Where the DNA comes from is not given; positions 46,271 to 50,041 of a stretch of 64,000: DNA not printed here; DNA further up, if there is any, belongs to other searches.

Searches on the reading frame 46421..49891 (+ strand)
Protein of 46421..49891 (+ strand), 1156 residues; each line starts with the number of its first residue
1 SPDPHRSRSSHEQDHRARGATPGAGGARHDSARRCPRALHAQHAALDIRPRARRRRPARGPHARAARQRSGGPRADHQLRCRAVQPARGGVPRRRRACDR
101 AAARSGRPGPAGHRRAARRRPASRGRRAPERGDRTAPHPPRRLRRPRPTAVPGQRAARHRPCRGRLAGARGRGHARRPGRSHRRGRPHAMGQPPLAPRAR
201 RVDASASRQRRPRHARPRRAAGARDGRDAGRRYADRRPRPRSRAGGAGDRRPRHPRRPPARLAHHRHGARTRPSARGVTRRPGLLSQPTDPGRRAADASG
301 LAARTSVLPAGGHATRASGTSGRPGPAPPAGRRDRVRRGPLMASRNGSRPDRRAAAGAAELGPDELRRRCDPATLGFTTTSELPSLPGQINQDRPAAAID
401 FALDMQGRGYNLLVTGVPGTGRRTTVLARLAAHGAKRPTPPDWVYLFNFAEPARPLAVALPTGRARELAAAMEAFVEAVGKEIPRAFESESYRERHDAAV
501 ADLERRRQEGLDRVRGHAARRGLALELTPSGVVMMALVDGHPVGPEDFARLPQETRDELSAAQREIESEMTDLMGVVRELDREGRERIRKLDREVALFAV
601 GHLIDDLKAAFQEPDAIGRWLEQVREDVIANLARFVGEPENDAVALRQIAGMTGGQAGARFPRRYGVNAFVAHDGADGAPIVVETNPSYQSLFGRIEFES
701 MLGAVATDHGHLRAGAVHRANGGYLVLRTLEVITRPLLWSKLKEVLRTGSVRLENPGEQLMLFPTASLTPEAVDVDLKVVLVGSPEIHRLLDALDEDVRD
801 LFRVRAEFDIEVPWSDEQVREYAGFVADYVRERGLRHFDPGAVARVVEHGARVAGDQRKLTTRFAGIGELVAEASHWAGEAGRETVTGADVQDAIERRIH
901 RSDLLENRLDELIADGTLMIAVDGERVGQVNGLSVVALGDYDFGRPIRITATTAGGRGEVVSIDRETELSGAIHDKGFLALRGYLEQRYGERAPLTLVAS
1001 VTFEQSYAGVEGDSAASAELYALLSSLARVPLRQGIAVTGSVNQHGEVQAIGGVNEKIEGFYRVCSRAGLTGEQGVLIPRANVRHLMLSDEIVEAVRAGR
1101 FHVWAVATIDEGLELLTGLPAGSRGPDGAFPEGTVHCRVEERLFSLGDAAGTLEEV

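Call 64: search_protein_families(library=pfam, proteins=[window:46421-49891:+], max_evalue=0.00001)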
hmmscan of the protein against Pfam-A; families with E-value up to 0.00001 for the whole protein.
window:46421-49891:+ (1156 aa): 4 families
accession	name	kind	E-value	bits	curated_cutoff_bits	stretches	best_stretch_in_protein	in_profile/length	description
PF13654.12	AAA_32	-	1.6e-44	151.6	21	1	678-809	2-133/133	LonB-like, AAA domain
PF20436.4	LonB_AAA-LID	-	1.8e-23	82.8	22.4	1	837-901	1-65/65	Archaeal LonB, AAA+ ATPase LID domain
PF20437.3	LonC_helical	-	2.8e-11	43.7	24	1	442-475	1-34/34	Lon-like LonC helical domain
PF05362.19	Lon_C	-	1.3e-08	35.1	21.1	1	1011-1114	108-200/205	Lon protease (S16) C-terminal proteolytic domain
